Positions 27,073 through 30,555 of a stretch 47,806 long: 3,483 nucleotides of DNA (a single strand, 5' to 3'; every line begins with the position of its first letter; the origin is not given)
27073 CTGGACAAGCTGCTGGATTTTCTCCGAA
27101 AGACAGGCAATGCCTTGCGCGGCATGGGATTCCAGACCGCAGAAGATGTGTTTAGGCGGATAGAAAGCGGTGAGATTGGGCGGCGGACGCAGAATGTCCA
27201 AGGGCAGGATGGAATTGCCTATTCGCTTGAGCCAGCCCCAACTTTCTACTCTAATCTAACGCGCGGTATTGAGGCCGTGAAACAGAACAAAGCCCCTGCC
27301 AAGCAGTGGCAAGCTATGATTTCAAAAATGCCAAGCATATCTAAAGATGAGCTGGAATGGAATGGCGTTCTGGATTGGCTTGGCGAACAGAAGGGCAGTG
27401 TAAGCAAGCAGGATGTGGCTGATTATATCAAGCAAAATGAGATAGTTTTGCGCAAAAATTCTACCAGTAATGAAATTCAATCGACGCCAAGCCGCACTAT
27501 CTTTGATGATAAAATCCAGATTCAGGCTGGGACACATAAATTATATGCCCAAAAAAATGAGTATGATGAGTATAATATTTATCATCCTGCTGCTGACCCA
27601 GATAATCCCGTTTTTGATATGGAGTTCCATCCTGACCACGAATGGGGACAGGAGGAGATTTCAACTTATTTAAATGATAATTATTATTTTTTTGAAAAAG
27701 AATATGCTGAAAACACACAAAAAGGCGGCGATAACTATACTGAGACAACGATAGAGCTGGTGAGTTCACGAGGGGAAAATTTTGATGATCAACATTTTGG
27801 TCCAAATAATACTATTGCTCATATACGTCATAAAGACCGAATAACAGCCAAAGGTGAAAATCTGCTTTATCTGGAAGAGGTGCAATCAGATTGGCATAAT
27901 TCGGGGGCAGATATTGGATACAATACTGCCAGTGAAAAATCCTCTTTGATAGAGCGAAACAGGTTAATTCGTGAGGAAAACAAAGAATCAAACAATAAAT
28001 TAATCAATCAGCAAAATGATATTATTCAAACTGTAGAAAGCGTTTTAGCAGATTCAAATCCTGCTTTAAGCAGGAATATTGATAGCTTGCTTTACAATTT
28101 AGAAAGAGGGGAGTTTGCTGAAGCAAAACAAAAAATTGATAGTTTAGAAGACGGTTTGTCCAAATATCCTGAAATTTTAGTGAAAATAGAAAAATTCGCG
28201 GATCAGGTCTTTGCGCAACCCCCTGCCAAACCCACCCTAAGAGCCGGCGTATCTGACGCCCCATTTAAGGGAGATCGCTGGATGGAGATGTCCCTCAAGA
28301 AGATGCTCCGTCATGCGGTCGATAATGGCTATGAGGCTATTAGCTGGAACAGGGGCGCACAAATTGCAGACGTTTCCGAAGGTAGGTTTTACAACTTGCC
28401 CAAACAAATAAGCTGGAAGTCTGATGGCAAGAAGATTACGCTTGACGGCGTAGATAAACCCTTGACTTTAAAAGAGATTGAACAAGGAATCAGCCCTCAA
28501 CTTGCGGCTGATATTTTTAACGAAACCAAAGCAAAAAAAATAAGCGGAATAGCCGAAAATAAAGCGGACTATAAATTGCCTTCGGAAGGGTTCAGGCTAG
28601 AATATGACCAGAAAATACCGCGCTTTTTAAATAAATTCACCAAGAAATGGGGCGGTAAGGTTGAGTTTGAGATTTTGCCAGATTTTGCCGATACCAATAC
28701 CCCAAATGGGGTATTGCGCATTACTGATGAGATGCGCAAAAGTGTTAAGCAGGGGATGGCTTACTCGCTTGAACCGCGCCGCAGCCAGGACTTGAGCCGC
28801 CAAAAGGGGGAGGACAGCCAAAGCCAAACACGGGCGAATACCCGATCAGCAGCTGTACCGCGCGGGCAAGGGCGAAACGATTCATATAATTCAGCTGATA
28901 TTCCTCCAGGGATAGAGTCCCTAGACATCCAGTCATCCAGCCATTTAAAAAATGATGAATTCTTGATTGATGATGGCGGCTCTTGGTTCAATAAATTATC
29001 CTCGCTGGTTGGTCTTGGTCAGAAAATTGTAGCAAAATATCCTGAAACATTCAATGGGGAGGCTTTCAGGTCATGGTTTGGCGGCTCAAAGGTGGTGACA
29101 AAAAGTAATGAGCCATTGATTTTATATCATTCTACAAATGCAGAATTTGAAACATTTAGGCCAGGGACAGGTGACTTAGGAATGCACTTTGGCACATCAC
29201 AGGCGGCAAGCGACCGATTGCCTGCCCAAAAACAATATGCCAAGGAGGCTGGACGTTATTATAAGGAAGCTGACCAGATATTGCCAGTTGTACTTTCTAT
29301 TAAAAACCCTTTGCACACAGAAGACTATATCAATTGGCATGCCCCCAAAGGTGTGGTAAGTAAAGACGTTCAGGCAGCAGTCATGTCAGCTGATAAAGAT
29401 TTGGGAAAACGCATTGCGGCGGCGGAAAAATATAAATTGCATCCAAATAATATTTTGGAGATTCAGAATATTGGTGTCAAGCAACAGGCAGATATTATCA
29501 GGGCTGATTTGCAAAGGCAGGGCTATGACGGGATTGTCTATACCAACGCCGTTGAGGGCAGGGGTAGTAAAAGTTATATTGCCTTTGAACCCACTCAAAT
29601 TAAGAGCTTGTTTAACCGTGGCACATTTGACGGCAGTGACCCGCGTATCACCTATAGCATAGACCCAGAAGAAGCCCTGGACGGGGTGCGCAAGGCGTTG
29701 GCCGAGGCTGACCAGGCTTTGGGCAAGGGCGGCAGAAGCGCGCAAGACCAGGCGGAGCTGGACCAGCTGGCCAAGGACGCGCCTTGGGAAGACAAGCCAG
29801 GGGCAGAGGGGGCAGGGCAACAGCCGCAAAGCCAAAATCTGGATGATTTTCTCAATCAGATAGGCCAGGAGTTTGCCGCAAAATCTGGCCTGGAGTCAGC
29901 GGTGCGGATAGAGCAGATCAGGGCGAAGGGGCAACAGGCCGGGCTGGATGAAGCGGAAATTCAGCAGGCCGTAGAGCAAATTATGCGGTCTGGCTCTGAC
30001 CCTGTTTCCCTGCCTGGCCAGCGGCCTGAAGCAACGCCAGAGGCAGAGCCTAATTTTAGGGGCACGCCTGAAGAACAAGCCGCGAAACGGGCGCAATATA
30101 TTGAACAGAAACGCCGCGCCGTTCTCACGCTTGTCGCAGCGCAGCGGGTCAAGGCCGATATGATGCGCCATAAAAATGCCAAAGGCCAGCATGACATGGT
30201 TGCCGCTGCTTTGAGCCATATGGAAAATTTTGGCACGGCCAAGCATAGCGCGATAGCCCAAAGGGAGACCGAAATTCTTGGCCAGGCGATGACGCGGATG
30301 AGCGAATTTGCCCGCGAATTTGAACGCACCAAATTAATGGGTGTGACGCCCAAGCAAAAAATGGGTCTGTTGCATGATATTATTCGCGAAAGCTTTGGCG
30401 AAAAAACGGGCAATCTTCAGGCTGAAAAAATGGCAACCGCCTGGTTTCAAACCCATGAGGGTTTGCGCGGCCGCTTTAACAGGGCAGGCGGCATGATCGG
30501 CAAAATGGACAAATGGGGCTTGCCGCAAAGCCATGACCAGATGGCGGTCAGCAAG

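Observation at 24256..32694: A 2812-aa gp16-position virion protein built like a polyvalent effector protein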

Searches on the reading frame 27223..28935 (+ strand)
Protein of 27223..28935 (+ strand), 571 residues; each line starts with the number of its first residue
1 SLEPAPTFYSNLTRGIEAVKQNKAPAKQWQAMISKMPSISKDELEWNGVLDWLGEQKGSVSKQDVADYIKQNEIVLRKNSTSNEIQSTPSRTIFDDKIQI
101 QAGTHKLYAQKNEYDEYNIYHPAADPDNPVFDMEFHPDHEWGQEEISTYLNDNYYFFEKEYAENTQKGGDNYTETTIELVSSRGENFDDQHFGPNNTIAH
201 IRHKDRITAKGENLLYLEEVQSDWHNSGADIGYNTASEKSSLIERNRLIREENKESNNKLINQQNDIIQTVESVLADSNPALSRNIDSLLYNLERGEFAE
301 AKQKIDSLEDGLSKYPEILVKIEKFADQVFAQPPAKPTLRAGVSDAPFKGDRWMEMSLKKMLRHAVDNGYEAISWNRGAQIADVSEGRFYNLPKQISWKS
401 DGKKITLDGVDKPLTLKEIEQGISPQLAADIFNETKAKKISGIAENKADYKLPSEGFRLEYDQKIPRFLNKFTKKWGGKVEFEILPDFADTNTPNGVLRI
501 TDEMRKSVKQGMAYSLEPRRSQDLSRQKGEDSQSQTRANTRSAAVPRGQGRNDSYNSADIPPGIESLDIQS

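Call 40: find_homologous_proteins(query=A2, max_evalue=0.001)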
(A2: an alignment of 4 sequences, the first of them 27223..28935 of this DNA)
Query A2 (4 sequences) (571 aa, profile of the alignment): 32 proteins with E <= 0.001 among 8000 candidates.
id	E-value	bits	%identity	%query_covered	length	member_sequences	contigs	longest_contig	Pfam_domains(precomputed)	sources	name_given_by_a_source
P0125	5.6e-111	390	26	84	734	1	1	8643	-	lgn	-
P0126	7.8e-86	307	30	36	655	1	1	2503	-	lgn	-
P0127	5.7e-84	301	27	83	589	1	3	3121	-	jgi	jgi:hypothetical protein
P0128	9.7e-83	297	29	42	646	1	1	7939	-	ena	-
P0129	3.1e-82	295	51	8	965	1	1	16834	-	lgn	-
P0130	3.9e-82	295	47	10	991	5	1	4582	-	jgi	jgi:hypothetical protein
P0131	4.0e-82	295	28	38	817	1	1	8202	-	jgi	jgi:hypothetical protein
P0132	3.9e-81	292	30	38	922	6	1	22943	-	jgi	-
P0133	6.4e-81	291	26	52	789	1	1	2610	-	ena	-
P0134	1.8e-78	283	30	24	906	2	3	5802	PF18819.7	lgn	-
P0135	3.7e-77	279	33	39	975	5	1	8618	-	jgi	jgi:hypothetical protein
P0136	8.1e-77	278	32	39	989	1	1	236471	-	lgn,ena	-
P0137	8.5e-74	268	26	88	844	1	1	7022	-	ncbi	-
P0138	4.4e-73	265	33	24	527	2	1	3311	-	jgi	jgi:hypothetical protein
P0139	1.4e-72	264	26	84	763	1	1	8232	-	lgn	-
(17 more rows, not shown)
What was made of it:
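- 27217..28758 (+): Module 4 (aa 988-1501): an uncharacterised phage domain with the invariant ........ motif (27865-27897). 32 homologs (call 40).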

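Call 48: search_solved_structures(query=A3, max_evalue=10)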
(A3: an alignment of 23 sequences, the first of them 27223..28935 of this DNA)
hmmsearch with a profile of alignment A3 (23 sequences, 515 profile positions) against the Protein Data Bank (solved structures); distinct sequences matched with E-value up to 10: 2.
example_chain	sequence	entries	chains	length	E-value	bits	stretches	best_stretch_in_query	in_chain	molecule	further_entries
1vk9_A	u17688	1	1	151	0.87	11.7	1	397-451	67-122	conserved hypothetical protein TM1506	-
4ija_A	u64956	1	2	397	1.2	11.3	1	7-87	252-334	XylR protein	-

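Call 57: predict_structure(alignment_id=A3)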
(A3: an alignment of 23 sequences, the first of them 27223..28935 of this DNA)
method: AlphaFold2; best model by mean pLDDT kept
length: 571 residues; sequences in the alignment: 23
mean_pLDDT: 65.8   pTM: 0.52
mean pLDDT of the five models: 65.8, 64.3, 63.7, 63.6, 62.1
residues with pLDDT >= 90: 99; 70-90: 190; 50-70: 91; < 50: 191
segments of 3 or more residues with pLDDT < 50: 1-9, 80-141, 150-169, 387-398, 432-452, 512-571
pLDDT, mean of each block of 10 residues (from residue 1): 36 85 96 87 80 93 91 63 34 30 32 31 38 41 50 34 41 77 57 71 91 93 80 70 72 80 87 83 85 77 86 88 87 59 71 88 91 90 55 44 55 59 52 45 36 69 94 94 89 92 87 40 41 38 31 40 43 38
secondary structure, 60 per line:
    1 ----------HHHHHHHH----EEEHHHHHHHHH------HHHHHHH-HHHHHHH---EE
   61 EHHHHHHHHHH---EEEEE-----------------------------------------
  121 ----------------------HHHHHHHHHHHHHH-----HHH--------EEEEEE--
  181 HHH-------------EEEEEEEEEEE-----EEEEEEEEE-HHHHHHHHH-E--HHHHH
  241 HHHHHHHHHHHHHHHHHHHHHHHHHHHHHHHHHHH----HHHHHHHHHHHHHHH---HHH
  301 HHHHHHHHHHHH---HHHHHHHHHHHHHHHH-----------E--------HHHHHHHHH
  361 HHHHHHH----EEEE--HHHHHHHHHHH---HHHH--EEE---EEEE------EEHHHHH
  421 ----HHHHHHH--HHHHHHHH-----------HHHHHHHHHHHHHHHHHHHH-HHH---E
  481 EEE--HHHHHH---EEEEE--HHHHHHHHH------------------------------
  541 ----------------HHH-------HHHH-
elements in order: H11-18 E23-25 H26-34 H41-47 H49-55 E59-61 H62-71 E75-79 H143-156 E173-178 E197-207 E213-221 H223-231 H236-275 H280-294 H298-312 H316-331 H352-367 E372-375 H378-388 H392-395 E398-400 E404-407 H416-420 H425-431 H434-441 H453-472 E480-483 H486-491 E495-499 H502-510 H567-570
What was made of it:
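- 27217..28758 (+): AF2 pLDDT 65.8 (call 57).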

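Call 61: fold_search(model_id=the predicted structure, library=pdb)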
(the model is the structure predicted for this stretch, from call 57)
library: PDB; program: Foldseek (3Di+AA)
matches with E <= 10: 325; with E <= 0.001: 0
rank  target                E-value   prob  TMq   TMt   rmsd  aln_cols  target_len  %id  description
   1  2b4d_A                3.6e-02  0.80  0.08  0.24  16.1       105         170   18  SSAT+COA+SP- SP disordered (released 2006-01-17)
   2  2b4b_B                5.8e-02  0.80  0.08  0.23  11.9        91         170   18  SSAT+COA+BE-3-3-3, K26R mutant (released 2006-01-17)
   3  2b5g_A                8.0e-02  0.75  0.08  0.25  13.0        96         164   16  Wild Type SSAT- 1.7A structure (released 2006-01-17)
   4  3bj7_B                8.4e-02  0.72  0.09  0.26  11.8        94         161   18  Spermine/spermidine N1-acetyltransferase from mouse: Crystal structure of a ternary complex reveals solvent-mediated s (released 2008-09-16)
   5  2b3u_A                8.9e-02  0.72  0.08  0.24  12.6        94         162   17  Human Spermine spermidine acetyltransferase K26R mutant (released 2006-01-17)
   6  3bj8_B                9.4e-02  0.77  0.08  0.24  10.9        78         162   18  Spermine/spermidine N1-acetyltransferase from mouse: Crystal structure of a ternary complex reveals solvent-mediated s (released 2008-09-16)
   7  6ee1_A                1.2e-01  0.82  0.07  0.06   3.9        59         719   14  Crystal structure of Mycobacterium tuberculosis ICL2 in complex with acetyl-CoA (released 2019-08-14)
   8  2fxf_A                1.2e-01  0.63  0.09  0.25  11.7        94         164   18  Human spermidine/spermine N1-acetyltransferase (released 2006-02-14)
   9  2fxf_B                1.3e-01  0.63  0.09  0.25  11.5        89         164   16  Human spermidine/spermine N1-acetyltransferase (released 2006-02-14)
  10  6ee1_C                1.4e-01  0.75  0.07  0.06   4.6        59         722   14  Crystal structure of Mycobacterium tuberculosis ICL2 in complex with acetyl-CoA (released 2019-08-14)
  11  8g8k                  1.6e-01  0.80  0.07  0.22   3.9        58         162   14  Crystal structure of Rv1916 (residues 233-398) (released 2023-06-07)
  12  6edz_D                1.6e-01  0.80  0.07  0.06   3.9        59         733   14  Crystal structure of Mycobacterium tuberculosis ICL2 in complex with acetyl-CoA, form I (released 2019-08-14)
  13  6ee1_D                1.6e-01  0.75  0.07  0.05   4.7        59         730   14  Crystal structure of Mycobacterium tuberculosis ICL2 in complex with acetyl-CoA (released 2019-08-14)
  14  6ee1_B                1.6e-01  0.72  0.07  0.05   4.7        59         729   14  Crystal structure of Mycobacterium tuberculosis ICL2 in complex with acetyl-CoA (released 2019-08-14)
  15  9obo_A                1.7e-01  0.80  0.07  0.05   3.6        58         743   12  Crystal structure of Mycobacterium tuberculosis isocitrate lyase 2 fixed in the apo form with disulfide bonds (released 2026-03-18)
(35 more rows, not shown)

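Call 86: search_protein_families(library=pfam, proteins=[P0134], max_evalue=0.001)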
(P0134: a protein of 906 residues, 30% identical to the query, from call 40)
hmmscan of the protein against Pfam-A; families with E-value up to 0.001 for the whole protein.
P0134 (906 aa): 2 families
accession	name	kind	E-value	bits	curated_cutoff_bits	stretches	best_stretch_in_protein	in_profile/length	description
PF18819.6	MuF_C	-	1.3e-13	51.4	27.6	1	2-86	19-101/103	Phage MuF-C-terminal domain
PF21834.1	DUF6894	-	0.00021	21.8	24.1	0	765-802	19-57/69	Domain of unknown function (DUF6894)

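Call 90: fold_search(model_id=the predicted structure, library=viral)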
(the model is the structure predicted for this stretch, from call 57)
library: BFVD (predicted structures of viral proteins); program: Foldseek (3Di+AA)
matches with E <= 10: 140; with E <= 0.001: 24
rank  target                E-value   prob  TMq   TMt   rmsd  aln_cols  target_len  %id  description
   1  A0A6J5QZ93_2          1.6e-19  1.00  0.43  0.22  22.2       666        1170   15  Uncharacterized protein [uncultured Caudovirales phage]
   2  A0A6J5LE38            1.3e-18  1.00  0.41  0.32  16.5       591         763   18  Uncharacterized protein [uncultured Caudovirales phage]
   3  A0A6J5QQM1            2.7e-17  1.00  0.42  0.29  22.9       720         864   18  Uncharacterized protein [uncultured Caudovirales phage]
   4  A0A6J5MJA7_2          2.9e-16  1.00  0.43  0.23  16.3       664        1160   19  EF-hand domain-containing protein [uncultured Caudovirales phage]
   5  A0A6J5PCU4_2          1.1e-14  1.00  0.38  0.17  16.4       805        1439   17  Uncharacterized protein (Fragment) [uncultured Caudovirales phage]
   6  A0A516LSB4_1          2.7e-12  1.00  0.28  0.16  17.9       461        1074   21  (no name in the UniProt tables at hand)
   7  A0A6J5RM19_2          4.2e-12  1.00  0.29  0.15  16.4       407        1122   20  Gene product 88 domain-containing protein [uncultured Caudovirales phage]
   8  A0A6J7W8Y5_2          6.2e-12  1.00  0.32  0.20  13.8       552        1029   14  Large polyvalent protein associated domain-containing protein [uncultured Caudovirales phage]
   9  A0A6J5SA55            2.6e-11  1.00  0.39  0.20  25.4       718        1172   14  Gene product 88 domain-containing protein [uncultured Caudovirales phage]
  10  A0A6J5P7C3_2          3.6e-11  1.00  0.37  0.18  17.0       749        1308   13  Uncharacterized protein [uncultured Caudovirales phage]
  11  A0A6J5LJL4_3          1.3e-10  1.00  0.32  0.15  15.0       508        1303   19  LT_GEWL domain containing protein [uncultured Caudovirales phage]
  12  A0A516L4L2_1          2.4e-09  1.00  0.33  0.14  30.6       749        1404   12  (no name in the UniProt tables at hand)
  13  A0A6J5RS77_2          8.4e-09  1.00  0.23  0.12  11.2       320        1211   19  Uncharacterized protein [uncultured Caudovirales phage]
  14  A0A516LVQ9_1          8.4e-09  1.00  0.29  0.18  12.1       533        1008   15  (no name in the UniProt tables at hand)
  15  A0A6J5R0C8            9.3e-09  1.00  0.36  0.20  18.3       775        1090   12  Uncharacterized protein [uncultured Caudovirales phage]
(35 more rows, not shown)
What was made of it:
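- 27217..28758 (+): 24 BFVD hits at E<=1e-3 in large phage proteins, some named LPD or ART-PolyVal (call 90).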

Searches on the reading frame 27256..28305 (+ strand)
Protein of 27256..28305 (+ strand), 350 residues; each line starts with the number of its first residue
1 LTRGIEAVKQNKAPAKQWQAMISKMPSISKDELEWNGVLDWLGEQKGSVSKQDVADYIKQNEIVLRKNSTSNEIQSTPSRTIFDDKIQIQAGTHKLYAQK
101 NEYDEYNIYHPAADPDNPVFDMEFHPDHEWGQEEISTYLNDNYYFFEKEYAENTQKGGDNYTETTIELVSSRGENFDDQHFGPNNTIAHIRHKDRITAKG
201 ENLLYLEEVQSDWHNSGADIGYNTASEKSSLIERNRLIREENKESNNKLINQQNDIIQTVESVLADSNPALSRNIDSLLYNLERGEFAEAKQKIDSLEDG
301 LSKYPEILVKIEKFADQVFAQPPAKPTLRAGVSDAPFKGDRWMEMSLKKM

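Call 12: search_protein_families(library=pfam, proteins=[window:27256-28305:+], max_evalue=10)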
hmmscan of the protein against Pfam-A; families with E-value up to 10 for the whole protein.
window:27256-28305:+ (350 aa): 1 family
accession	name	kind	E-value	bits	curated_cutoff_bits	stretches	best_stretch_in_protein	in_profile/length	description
PF14775.11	NYD-SP28_assoc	-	0.3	11.7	27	1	295-315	19-39/60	Sperm tail C-terminal domain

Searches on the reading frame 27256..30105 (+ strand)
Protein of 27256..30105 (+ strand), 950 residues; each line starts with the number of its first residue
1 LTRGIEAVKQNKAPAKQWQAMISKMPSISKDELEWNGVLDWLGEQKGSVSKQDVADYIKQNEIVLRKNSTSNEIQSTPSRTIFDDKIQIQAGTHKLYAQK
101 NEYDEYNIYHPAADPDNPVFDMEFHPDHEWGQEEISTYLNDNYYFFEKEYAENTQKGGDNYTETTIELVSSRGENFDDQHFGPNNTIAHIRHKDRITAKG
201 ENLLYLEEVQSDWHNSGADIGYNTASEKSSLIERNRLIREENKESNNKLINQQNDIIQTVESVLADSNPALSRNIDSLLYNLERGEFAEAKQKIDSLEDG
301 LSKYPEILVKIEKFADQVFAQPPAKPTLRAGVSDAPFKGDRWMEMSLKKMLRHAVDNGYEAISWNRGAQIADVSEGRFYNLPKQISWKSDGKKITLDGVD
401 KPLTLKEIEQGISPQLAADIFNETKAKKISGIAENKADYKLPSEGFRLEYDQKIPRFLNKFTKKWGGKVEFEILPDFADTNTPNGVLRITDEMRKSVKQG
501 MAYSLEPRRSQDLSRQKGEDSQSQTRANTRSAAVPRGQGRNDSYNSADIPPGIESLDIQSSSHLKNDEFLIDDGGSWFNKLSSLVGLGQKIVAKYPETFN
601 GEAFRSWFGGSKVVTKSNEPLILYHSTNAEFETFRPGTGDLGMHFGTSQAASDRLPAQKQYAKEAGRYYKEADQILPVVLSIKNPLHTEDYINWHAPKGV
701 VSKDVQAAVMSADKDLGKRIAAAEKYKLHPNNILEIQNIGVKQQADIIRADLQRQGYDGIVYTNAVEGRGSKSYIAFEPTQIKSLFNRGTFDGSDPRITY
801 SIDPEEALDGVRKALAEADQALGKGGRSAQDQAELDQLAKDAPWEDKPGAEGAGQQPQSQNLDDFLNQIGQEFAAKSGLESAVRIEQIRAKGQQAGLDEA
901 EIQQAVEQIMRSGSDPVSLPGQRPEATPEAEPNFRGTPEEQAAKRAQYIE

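Call 18: find_homologous_proteins(query=window:27256-30105:+, max_evalue=0.001)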
Query window:27256-30105:+ (950 aa): 4 proteins with E <= 0.001 among 8000 candidates.
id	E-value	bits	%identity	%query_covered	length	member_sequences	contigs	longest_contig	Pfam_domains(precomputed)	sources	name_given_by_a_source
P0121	9.0e-23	99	28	15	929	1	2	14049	-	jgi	jgi:hypothetical protein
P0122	1.0e-17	82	26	39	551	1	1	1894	-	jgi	jgi:hypothetical protein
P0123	6.8e-16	76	25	42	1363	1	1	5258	-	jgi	jgi:hypothetical protein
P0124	2.9e-7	47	36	7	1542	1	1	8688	PF18905.6,PF18760.8,PF02195.27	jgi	-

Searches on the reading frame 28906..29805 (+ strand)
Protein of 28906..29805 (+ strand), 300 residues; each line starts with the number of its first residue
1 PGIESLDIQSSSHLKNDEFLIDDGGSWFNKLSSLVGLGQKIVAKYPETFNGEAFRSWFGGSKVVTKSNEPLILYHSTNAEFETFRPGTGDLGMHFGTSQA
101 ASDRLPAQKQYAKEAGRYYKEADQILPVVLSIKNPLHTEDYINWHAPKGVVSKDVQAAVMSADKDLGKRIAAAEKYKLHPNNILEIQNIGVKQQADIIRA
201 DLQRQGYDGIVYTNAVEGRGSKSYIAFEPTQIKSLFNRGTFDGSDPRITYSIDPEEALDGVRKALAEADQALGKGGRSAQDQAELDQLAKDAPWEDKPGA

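Call 12: search_protein_families(library=pfam, proteins=[window:28906-29805:+], max_evalue=10)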
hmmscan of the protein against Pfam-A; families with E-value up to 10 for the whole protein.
window:28906-29805:+ (300 aa): 2 families
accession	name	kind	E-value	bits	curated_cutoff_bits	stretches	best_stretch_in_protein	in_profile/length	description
PF18760.7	ART-PolyVal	-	2e-14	54.9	31.2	1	69-237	5-135/140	ADP-Ribosyltransferase in polyvalent proteins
PF20072.4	DUF6468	-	0.076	13.6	26.9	1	255-282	23-50/76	Domain of unknown function (DUF6468)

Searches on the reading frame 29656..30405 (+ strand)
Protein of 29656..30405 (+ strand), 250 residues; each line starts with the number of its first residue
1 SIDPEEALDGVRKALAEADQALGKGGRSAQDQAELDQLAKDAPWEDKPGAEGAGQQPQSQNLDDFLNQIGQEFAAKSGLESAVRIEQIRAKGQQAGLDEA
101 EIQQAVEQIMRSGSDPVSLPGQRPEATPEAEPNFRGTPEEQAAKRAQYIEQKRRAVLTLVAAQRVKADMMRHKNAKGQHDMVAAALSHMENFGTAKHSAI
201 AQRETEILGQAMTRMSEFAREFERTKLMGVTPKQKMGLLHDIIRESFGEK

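Call 12: search_protein_families(library=pfam, proteins=[window:29656-30405:+], max_evalue=10)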
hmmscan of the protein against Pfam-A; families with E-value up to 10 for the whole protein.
window:29656-30405:+ (250 aa): 3 families
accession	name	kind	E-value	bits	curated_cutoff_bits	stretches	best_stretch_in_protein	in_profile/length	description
PF09077.16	Phage-MuB_C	-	0.1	13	25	1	60-108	29-77/78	Mu B transposition protein, C terminal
PF05347.21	Complex1_LYR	-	0.12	12.8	24.8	1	58-94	18-55/59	Complex 1 protein (LYR family)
PF08397.16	IMD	-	0.36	10.7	26.2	1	175-230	23-77/219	IRSp53/MIM homology domain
